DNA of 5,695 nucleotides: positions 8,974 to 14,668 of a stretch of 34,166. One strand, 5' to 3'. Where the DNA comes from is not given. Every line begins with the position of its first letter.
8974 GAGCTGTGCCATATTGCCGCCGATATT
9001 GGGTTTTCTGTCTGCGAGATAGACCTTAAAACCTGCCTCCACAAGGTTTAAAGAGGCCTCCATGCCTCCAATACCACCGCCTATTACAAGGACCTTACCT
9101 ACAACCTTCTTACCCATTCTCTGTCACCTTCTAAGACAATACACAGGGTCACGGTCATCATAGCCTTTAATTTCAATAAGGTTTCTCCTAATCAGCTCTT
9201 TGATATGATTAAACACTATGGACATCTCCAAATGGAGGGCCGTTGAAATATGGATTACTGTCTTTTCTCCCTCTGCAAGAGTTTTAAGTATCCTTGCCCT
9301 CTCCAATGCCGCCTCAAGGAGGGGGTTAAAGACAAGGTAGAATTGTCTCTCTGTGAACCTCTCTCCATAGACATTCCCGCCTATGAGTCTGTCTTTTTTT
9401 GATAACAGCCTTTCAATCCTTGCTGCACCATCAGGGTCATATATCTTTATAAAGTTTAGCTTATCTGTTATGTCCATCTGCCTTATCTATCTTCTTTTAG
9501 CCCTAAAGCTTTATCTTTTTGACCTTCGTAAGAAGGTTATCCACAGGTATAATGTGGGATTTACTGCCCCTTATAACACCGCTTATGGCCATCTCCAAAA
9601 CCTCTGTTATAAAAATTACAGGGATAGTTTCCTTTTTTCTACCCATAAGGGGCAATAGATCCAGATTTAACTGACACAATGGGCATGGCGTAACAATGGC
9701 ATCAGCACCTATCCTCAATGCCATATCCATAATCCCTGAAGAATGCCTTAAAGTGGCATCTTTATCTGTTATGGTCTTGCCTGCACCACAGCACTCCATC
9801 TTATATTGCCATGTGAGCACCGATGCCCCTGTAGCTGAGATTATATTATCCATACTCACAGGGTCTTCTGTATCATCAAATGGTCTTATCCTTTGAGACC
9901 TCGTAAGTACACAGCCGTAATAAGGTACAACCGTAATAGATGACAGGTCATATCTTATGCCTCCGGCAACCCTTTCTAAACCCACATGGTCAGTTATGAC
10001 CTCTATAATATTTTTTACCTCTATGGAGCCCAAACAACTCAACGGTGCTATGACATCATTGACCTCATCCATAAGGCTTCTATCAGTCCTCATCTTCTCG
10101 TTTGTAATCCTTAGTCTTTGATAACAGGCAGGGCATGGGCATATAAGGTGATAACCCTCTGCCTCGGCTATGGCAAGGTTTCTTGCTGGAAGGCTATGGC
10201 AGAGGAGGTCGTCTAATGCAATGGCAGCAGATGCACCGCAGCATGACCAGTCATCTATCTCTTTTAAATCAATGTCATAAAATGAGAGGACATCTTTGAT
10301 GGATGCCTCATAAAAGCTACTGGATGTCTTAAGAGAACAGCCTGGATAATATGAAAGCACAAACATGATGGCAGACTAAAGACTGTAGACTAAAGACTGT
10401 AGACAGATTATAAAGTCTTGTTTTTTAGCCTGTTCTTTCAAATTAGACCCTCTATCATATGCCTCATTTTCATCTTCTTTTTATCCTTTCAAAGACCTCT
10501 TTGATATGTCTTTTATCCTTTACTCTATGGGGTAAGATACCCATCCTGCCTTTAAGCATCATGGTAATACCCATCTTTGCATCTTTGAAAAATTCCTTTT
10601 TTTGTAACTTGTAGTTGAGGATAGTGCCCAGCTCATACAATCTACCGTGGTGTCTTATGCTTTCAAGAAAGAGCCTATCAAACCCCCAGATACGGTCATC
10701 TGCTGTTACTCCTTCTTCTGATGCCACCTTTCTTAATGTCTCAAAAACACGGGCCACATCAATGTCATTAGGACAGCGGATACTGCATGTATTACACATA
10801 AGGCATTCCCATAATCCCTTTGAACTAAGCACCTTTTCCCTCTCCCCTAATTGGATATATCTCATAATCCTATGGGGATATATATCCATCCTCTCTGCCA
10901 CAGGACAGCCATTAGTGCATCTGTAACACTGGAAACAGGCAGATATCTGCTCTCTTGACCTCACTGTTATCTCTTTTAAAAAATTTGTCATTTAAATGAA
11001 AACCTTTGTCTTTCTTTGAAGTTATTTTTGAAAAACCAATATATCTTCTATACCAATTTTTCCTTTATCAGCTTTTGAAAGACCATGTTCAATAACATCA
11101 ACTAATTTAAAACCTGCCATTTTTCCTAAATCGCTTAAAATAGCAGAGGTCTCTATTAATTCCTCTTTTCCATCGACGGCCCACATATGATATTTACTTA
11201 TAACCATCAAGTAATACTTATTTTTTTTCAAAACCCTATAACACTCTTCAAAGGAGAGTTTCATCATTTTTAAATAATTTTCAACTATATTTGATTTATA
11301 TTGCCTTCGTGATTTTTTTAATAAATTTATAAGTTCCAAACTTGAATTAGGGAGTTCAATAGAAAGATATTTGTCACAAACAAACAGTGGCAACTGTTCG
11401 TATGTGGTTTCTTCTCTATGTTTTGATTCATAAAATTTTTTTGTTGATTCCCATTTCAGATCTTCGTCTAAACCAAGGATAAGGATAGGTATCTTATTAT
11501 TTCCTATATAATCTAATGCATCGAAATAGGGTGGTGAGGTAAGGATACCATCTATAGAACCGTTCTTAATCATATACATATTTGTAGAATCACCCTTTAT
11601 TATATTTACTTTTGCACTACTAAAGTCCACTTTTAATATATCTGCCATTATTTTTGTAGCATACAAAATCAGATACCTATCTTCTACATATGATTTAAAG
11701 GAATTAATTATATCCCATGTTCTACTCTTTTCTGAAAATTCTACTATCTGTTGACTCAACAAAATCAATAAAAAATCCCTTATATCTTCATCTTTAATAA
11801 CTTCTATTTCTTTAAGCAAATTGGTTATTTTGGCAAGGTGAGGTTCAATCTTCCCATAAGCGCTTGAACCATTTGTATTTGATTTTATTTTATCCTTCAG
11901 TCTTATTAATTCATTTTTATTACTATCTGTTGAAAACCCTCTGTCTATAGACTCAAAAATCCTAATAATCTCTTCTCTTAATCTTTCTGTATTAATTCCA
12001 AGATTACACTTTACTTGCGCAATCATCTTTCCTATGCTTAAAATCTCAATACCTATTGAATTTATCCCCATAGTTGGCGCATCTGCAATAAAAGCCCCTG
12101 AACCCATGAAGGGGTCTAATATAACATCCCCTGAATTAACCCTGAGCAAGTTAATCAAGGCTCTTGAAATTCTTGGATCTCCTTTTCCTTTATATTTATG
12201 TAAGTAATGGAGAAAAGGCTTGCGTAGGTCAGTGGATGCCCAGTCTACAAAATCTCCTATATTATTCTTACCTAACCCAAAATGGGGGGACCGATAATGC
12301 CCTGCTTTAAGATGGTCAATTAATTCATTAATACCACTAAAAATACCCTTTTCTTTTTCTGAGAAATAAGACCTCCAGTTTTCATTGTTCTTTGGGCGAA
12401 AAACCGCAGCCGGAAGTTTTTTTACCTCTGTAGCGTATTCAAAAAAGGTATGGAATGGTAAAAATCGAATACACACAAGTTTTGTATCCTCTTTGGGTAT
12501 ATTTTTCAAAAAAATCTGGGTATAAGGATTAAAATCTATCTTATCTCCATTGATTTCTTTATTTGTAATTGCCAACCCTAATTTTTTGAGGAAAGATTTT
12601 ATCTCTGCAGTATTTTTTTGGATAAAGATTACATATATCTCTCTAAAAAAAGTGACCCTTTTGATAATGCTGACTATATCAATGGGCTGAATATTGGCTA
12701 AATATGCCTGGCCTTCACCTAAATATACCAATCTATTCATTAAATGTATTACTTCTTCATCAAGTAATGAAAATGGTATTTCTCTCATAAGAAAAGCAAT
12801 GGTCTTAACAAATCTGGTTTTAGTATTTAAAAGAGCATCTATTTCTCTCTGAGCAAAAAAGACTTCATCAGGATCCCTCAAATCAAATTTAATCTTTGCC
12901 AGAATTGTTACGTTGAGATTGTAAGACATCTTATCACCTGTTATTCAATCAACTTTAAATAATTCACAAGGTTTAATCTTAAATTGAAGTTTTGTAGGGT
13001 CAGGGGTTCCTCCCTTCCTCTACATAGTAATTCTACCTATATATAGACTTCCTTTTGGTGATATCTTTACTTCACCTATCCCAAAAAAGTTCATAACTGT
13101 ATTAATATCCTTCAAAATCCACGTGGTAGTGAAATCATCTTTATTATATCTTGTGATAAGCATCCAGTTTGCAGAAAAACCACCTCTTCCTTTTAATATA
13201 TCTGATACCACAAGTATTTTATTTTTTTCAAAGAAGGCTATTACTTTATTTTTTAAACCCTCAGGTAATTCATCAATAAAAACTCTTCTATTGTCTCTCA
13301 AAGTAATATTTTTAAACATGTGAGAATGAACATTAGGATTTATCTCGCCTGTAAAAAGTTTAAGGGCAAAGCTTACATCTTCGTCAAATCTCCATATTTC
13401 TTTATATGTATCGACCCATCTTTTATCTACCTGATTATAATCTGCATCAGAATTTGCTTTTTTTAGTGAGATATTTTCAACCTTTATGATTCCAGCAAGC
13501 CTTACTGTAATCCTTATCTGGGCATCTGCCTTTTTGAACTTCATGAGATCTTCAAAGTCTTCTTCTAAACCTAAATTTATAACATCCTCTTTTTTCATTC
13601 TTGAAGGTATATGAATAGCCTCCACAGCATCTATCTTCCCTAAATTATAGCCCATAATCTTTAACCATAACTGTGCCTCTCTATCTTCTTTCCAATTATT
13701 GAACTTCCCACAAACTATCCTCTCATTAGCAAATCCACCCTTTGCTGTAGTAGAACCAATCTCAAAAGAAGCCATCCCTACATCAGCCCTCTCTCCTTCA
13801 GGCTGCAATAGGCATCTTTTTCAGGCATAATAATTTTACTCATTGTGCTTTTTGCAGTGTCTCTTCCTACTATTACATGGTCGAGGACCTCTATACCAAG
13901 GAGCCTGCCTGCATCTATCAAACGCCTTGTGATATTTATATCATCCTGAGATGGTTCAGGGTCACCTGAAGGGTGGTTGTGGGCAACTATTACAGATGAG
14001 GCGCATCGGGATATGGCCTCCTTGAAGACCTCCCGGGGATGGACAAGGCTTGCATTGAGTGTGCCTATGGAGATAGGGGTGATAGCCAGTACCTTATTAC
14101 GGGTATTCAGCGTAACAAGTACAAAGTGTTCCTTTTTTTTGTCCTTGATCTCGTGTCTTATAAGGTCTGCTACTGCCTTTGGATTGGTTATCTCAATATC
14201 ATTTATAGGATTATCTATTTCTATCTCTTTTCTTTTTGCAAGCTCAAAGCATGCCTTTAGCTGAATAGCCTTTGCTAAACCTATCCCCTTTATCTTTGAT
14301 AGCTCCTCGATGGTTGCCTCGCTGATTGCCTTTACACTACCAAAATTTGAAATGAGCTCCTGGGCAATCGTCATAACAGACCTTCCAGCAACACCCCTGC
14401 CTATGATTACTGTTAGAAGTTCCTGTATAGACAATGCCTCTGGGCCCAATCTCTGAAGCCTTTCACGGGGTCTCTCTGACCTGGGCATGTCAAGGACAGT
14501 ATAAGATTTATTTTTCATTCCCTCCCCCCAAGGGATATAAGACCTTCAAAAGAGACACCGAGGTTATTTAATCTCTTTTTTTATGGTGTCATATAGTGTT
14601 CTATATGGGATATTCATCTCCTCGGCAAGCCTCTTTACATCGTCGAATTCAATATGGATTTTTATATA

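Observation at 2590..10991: hdrC-hdrB-(wHTH)-hdrL-mvhD-metV-metF: Moorella-type methylene-THF reductase cluster with a built-in NAD(P)H module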

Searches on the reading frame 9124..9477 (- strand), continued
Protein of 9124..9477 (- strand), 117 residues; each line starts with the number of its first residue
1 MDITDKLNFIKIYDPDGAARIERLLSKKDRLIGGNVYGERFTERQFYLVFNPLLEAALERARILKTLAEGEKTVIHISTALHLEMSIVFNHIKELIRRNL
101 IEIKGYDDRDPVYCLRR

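Call 91: list_cluster_members(proteins=[P0130, P0153, P0159, P0165, P0187, P0199, P0213, P0189])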
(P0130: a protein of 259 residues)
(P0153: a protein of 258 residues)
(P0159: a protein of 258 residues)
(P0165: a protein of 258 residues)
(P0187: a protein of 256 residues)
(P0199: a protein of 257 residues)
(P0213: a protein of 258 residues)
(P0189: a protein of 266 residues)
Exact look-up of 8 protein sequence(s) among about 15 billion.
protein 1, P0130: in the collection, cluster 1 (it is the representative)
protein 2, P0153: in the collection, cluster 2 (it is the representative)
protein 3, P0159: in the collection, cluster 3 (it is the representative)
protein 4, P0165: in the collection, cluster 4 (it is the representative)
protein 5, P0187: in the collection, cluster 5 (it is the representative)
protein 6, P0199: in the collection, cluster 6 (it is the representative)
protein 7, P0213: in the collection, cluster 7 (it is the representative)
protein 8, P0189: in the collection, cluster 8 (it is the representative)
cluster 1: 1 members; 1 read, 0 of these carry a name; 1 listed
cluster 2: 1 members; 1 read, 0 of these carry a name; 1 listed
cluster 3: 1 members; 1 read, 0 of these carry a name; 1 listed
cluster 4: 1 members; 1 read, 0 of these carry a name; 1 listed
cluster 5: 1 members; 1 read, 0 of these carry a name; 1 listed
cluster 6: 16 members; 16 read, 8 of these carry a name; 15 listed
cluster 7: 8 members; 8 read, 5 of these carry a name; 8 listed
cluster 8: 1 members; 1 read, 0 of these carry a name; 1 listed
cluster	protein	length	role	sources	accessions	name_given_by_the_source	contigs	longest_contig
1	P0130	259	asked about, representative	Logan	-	-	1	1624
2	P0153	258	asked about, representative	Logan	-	-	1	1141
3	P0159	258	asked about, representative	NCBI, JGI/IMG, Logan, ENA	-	-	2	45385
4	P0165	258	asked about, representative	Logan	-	-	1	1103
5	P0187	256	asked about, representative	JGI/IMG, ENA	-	-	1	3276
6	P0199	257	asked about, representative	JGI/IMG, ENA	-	-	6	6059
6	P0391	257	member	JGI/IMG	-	F420-non-reducing hydrogenase iron-sulfur subunit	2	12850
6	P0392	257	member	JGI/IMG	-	F420-non-reducing hydrogenase iron-sulfur subunit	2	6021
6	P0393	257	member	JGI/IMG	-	F420-non-reducing hydrogenase iron-sulfur subunit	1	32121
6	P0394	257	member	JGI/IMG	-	F420-non-reducing hydrogenase iron-sulfur subunit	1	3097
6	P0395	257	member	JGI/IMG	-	F420-non-reducing hydrogenase iron-sulfur subunit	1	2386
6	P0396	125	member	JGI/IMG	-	hypothetical protein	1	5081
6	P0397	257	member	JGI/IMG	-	coenzyme F420-reducing hydrogenase delta subunit/predicted transcriptional regulator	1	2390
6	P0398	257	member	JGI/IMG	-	F420-non-reducing hydrogenase iron-sulfur subunit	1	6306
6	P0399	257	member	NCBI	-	-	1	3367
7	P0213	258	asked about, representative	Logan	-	-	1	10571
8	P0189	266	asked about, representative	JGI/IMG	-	-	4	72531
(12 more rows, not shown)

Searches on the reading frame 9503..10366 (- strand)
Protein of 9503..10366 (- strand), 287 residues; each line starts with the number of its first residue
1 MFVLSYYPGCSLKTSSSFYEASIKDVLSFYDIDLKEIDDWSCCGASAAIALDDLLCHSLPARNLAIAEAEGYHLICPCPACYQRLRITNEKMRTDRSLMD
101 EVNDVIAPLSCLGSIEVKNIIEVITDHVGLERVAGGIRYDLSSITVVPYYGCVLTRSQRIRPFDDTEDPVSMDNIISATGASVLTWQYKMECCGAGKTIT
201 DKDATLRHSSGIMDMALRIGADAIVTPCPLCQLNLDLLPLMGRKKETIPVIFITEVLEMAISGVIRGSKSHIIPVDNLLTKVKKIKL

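Call 7: search_protein_families(library=pfam, proteins=[window:9503-10366:-], max_evalue=0.01)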
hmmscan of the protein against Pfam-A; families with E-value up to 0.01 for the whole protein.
window:9503-10366:- (287 aa): 1 family
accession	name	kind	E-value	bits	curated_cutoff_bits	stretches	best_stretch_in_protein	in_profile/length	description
PF02754.22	CCG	-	1.2e-20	73.8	20.6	2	149-236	4-85/85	Cysteine-rich domain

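Call 8: search_protein_families(library=ncbifam, proteins=[window:9503-10366:-], max_evalue=0.01)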
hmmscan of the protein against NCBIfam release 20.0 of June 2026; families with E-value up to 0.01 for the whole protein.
window:9503-10366:- (287 aa): 6 families
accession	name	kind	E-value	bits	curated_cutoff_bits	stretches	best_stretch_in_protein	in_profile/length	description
NF042965.1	MFR_anch_SdhE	equivalog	4.8e-40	137.9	500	1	5-260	4-261/282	8-methylmenaquinol:fumarate reductase membrane anchor subunit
TIGR03288.1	CoB_CoM_SS_B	equivalog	6e-40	137.3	345.15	1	4-261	2-267/290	CoB--CoM heterodisulfide reductase subunit B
NF041780.1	hetero_SS_HdrB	equivalog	1.4e-16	60.7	450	1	18-280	20-303/304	ferredoxin:CoB-CoM heterodisulfide reductase subunit HdrB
NF004898.0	PRK06259.1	equivalog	1.5e-08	33.8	385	1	112-261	367-488/488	fumarate reductase (CoM/CoB) subunit TfrB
NF045670.1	quin_L_LdhH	equivalog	1.1e-07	30.6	800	1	5-257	470-705/706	L-lactate dehydrogenase (quinone) large subunit LdhH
NF045663.1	diclust_near_Sec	equivalog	0.0012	17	530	0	6-94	424-512/759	pyridine nucleotide-disulfide oxidoreductase/dicluster-binding protein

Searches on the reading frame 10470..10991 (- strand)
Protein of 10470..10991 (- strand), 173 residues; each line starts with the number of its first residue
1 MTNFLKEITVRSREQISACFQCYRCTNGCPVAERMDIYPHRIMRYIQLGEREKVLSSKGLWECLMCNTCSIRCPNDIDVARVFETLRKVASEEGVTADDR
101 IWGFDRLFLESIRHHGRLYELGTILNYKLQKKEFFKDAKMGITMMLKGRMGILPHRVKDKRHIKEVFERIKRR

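Call 7: search_protein_families(library=pfam, proteins=[window:10470-10991:-], max_evalue=0.01)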
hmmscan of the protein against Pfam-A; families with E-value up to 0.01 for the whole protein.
window:10470-10991:- (173 aa): 7 families
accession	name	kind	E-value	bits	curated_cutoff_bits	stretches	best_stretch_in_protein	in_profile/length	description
PF13534.11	Fer4_17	-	4.2e-13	50.1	22.2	1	18-78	1-61/61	4Fe-4S dicluster domain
PF13183.11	Fer4_8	-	3.9e-12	47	27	1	16-77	2-68/68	4Fe-4S dicluster domain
PF13187.11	Fer4_9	-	2.8e-08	34.1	27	1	18-76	1-50/52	4Fe-4S dicluster domain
PF13237.11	Fer4_10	-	1.9e-06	28.1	25.5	1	17-74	7-53/53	4Fe-4S dicluster domain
PF14697.11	Fer4_21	-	0.00016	22.1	35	0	62-75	7-20/59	4Fe-4S dicluster domain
PF12838.12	Fer4_7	-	0.00054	20.8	27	1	19-77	2-52/52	4Fe-4S dicluster domain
PF13746.11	Fer4_18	-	0.00061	20.4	27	0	56-83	54-81/114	4Fe-4S dicluster domain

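Call 8: search_protein_families(library=ncbifam, proteins=[window:10470-10991:-], max_evalue=0.01)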
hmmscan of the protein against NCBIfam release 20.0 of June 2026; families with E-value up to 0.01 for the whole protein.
window:10470-10991:- (173 aa): 24 families
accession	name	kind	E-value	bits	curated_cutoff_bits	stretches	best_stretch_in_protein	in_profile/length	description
TIGR03290.1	CoB_CoM_SS_C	equivalog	1.3e-18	67.3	160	1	17-98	2-83/144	CoB--CoM heterodisulfide reductase subunit C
NF038018.1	qmoC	equivalog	1.7e-17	64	300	1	3-93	4-94/360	quinone-interacting membrane-bound oxidoreductase complex subunit QmoC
NF041890.1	hdrC_Methbact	equivalog_domain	1.1e-15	57.7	270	1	4-101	16-111/192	ferredoxin:CoB-CoM heterodisulfide reductase subunit HdrC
NF041779.1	hetero_SS_HdrC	equivalog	2.2e-15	56.7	350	1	15-98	29-111/198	ferredoxin:CoB-CoM heterodisulfide reductase subunit HdrC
NF004898.0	PRK06259.1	equivalog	4.6e-11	42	385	1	10-98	127-224/488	fumarate reductase (CoM/CoB) subunit TfrB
NF008369.0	PRK11168.1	equivalog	1.7e-09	37.1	278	1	12-94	6-91/401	anaerobic glycerol-3-phosphate dehydrogenase subunit C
TIGR01945.1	rnfC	subfamily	3.5e-09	35.7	245.95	1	13-88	359-429/435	RnfABCDGE type electron transport complex subunit C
NF042952.1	MFR_FeS_SdhB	equivalog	4.1e-09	35.9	600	1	57-153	198-293/320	8-methylmenaquinol:fumarate reductase iron-sulfur subunit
NF009226.0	PRK12576.1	equivalog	9.6e-08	31.7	344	1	17-168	154-313/317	succinate dehydrogenase/fumarate reductase iron-sulfur subunit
NF045663.1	diclust_near_Sec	equivalog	2.4e-06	26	530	1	19-94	306-386/759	pyridine nucleotide-disulfide oxidoreductase/dicluster-binding protein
TIGR00384.1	dhsB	subfamily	5.9e-06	25.9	88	1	11-86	134-221/222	succinate dehydrogenase and fumarate reductase iron-sulfur protein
NF003454.1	PRK05035.1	equivalog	1.4e-05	23.8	345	1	10-83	360-428/556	electron transport complex subunit RsxC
NF009227.0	PRK12577.1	equivalog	2e-05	23.4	349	1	56-172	204-324/330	succinate dehydrogenase/fumarate reductase iron-sulfur subunit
NF041837.1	rnfC_Methano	equivalog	2.5e-05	23.3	650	1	13-82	354-418/438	Rnf electron transport complex subunit RnfC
TIGR03379.1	glycerol3P_GlpC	equivalog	5.3e-05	22.1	279.9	1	16-88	4-79/397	anaerobic glycerol-3-phosphate dehydrogenase subunit GlpC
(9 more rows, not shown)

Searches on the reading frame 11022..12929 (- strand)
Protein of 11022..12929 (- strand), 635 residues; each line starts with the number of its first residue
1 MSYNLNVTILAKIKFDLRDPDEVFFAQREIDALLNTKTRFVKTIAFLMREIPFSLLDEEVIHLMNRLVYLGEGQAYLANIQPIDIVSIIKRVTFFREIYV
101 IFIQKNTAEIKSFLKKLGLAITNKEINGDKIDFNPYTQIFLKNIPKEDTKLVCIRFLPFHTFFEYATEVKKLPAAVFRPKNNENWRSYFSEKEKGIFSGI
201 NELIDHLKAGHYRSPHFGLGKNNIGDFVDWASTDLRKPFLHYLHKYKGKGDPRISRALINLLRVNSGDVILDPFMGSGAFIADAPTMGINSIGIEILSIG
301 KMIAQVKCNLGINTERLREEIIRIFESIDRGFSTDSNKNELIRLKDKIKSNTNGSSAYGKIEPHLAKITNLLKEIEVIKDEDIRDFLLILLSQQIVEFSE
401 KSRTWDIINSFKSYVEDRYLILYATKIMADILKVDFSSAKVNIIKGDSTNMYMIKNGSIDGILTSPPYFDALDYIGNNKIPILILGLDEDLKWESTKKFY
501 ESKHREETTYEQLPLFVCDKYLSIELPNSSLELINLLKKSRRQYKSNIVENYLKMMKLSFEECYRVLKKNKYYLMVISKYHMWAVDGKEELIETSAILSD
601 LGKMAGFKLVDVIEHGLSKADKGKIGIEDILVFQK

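Call 12: search_protein_families(library=pfam, proteins=[window:11022-12929:-], max_evalue=0.001)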
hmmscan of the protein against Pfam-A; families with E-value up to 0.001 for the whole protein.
window:11022-12929:- (635 aa): 2 families
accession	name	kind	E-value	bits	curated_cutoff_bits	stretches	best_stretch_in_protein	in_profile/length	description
PF01555.25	N6_N4_Mtase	-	7.3e-13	49.4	26.7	1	262-296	177-211/221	DNA methylase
PF01170.24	UPF0020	-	1.1e-07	32.2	22.3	1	252-294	14-56/197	RMKL-like, methyltransferase domain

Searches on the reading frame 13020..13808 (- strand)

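Call 12: search_protein_families(library=pfam, proteins=[window:13020-13808:-], max_evalue=0.001)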
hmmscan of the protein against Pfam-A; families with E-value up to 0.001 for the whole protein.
window:13020-13808:- (262 aa): 1 family
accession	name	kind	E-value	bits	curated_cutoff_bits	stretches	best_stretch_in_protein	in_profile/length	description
PF11463.14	R-HINP1I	-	1.6e-46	158.9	25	1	92-262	20-183/208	R.HinP1I restriction endonuclease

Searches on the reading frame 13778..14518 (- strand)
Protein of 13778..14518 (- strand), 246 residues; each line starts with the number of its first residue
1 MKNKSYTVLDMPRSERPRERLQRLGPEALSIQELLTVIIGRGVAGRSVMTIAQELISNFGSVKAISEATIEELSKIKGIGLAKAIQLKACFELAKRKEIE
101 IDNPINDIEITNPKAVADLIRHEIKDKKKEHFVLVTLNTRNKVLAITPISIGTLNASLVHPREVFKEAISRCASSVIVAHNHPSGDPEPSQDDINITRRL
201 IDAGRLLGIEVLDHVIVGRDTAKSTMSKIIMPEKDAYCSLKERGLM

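Call 12: search_protein_families(library=pfam, proteins=[window:13778-14518:-], max_evalue=0.001)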
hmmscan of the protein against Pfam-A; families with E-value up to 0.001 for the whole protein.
window:13778-14518:- (246 aa): 6 families
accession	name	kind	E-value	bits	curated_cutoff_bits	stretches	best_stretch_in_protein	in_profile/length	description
PF04002.20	RadC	-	1.7e-44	151.1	22.1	1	110-224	1-115/121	RadC-like JAB domain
PF20582.4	UPF0758_N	-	2.3e-24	85.7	27.1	1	10-85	3-77/77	UPF0758 N-terminal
PF12826.13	HHH_2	-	9e-07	29.4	27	1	50-95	14-59/64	Helix-hairpin-helix motif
PF14520.12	HHH_5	-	1.6e-06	28.9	27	1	51-88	14-52/57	Helix-hairpin-helix domain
PF00633.29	HHH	-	9.1e-05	22.6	24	1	61-87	1-27/30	Helix-hairpin-helix motif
PF14464.11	Prok-JAB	-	0.0001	22.6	25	1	115-207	4-95/114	Prokaryotic homologs of the JAB domain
